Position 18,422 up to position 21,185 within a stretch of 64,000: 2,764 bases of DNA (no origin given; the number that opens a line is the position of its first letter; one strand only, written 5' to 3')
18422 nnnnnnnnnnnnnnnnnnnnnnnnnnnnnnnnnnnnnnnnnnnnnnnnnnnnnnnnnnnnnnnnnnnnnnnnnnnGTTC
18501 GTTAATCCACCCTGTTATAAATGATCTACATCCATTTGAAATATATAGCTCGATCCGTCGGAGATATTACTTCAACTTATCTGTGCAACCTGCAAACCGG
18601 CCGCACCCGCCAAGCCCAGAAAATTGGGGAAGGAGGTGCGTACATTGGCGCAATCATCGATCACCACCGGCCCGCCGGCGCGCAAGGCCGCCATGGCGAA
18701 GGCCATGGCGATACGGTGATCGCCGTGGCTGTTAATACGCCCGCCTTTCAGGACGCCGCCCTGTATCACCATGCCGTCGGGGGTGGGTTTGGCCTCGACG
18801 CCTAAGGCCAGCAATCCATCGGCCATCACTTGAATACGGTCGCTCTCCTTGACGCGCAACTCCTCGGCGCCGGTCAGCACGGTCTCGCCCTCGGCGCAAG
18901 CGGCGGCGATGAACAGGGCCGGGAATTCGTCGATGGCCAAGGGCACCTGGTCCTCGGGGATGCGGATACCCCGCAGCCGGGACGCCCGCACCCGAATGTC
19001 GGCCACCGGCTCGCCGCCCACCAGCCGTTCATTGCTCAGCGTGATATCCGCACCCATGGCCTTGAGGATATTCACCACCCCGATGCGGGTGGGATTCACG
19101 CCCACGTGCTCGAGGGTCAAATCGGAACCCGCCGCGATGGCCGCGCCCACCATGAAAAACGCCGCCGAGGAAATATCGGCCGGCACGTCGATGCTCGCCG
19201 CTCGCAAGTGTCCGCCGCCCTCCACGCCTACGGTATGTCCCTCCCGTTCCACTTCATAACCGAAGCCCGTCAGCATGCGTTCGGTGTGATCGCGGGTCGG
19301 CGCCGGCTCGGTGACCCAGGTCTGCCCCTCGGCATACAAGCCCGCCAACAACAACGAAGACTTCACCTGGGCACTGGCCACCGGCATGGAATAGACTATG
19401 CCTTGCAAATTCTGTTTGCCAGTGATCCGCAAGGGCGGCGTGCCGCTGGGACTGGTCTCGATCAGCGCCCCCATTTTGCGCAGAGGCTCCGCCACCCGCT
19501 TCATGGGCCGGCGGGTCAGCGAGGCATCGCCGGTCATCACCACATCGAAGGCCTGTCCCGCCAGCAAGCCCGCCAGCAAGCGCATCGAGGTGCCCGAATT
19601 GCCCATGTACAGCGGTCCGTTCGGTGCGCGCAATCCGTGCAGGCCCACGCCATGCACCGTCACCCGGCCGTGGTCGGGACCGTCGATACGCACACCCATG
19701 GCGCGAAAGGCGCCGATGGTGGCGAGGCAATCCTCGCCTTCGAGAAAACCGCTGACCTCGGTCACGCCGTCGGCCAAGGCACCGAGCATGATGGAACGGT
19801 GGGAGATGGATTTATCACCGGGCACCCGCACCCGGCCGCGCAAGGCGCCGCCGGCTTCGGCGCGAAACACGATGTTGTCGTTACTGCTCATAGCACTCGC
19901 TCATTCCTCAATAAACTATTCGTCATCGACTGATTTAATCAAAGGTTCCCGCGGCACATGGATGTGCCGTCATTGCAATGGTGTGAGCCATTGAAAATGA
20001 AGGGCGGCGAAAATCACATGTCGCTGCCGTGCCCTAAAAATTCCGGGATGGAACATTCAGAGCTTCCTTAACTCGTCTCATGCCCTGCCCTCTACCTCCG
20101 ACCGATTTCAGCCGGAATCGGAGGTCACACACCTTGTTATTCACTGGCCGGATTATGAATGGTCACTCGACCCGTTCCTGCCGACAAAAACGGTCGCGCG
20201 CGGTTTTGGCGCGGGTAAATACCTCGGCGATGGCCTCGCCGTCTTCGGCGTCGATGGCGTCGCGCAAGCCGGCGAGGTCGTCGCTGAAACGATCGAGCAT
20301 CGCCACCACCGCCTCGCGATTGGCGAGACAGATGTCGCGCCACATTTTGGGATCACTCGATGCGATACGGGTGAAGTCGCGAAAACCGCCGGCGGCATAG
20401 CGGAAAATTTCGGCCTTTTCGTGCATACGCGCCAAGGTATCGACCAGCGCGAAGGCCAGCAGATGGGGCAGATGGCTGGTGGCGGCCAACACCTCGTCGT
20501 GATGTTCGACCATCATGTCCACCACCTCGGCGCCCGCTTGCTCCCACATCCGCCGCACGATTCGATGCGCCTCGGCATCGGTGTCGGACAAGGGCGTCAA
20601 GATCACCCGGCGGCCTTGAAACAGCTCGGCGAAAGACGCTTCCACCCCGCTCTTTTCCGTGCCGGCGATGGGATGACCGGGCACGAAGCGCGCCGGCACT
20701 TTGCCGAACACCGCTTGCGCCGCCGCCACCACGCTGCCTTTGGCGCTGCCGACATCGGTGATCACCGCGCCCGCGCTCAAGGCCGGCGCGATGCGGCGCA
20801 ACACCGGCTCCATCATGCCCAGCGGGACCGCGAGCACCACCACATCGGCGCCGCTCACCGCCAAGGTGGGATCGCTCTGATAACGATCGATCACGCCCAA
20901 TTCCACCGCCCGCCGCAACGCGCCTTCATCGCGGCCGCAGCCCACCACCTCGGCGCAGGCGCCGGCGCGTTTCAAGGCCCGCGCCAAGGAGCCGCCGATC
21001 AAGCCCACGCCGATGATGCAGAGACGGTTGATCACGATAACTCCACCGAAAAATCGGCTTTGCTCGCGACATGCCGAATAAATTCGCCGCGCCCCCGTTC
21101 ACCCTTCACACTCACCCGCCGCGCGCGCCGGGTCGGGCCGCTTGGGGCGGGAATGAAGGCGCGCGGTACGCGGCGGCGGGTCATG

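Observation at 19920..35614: A ~157-bp MITE-like element with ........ terminal inverted repeats in three intergenic copies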

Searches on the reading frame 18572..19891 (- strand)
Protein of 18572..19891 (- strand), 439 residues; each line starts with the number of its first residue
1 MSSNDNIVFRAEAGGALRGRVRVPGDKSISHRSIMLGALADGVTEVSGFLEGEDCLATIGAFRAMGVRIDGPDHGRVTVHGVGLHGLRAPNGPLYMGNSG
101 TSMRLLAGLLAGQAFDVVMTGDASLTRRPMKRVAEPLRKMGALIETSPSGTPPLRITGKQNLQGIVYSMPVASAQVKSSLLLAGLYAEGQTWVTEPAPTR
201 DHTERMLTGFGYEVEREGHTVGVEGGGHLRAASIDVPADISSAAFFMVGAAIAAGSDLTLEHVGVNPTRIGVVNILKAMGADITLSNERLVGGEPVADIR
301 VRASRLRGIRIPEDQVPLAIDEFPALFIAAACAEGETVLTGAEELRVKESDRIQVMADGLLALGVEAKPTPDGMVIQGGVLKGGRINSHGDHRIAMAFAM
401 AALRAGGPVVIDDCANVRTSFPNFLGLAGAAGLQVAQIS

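Call 28: search_protein_families(library=pfam, proteins=[window:18572-19891:-])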
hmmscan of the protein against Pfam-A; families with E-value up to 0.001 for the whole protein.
window:18572-19891:- (439 aa): 1 family
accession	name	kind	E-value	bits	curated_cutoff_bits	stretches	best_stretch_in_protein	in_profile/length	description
PF00275.25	EPSP_synthase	-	6e-120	401.2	22.8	1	13-425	3-414/417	EPSP synthase (3-phosphoshikimate 1-carboxyvinyltransferase)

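Call 29: find_encoding_contigs(protein=window:18572-19891:-, flank=3000, max_places=6)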
Protein window:18572-19891:- (439 aa): no gene with exactly this product is on record in the collection.

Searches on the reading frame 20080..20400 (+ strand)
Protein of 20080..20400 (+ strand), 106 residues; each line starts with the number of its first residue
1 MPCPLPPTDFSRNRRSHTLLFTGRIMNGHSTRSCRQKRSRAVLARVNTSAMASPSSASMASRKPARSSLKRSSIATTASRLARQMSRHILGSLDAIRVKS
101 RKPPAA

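Call 28: search_protein_families(library=pfam, proteins=[window:20080-20400:+])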
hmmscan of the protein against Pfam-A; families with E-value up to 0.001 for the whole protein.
window:20080-20400:+ (106 aa): 0 families

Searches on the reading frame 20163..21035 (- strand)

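Call 28: search_protein_families(library=pfam, proteins=[window:20163-21035:-])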
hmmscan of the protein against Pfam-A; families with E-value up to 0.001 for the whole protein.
window:20163-21035:- (290 aa): 5 families
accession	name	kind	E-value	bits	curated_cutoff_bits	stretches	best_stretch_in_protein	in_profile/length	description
PF02153.23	PDH_N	-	5.2e-43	146.6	26.5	1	17-172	1-153/154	Prephenate dehydrogenase, nucleotide-binding domain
PF20463.3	PDH_C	-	2.4e-29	102.1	22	1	177-273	3-100/102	Prephenate dehydrogenase, dimerization domain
PF03807.23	F420_oxidored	-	2e-12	48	21.6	1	5-95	2-91/94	NADP oxidoreductase coenzyme F420-dependent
PF03446.21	NAD_binding_2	-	5.8e-07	30.1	21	1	5-129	2-125/161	NAD binding domain of 6-phosphogluconate dehydrogenase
PF10727.15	Rossmann-like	-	0.00062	20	23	0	6-115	18-127/131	Rossmann-like domain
